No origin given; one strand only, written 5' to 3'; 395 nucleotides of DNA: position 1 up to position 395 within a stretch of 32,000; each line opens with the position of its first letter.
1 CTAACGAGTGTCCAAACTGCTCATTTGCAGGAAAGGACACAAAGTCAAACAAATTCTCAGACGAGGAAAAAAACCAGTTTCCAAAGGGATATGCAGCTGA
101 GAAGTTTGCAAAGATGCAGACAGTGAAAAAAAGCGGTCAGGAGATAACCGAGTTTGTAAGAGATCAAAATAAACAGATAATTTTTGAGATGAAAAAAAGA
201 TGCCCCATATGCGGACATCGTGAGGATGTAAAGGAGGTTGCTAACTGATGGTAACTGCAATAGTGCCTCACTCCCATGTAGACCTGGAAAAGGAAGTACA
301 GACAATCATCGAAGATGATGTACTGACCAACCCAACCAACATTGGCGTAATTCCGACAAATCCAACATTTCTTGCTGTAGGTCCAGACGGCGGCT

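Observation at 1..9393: Head-tail virus tail module integrated beside core genes of a Nitrosopumilales-like archaeon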

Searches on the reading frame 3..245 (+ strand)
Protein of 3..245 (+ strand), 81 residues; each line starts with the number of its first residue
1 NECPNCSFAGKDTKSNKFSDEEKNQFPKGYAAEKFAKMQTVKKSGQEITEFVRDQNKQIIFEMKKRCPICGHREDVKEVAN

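Call 59: search_protein_families(library=pfam, proteins=[window:3-245:+], max_evalue=0.001)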
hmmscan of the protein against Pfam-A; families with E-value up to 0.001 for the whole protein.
window:3-245:+ (81 aa): 0 families
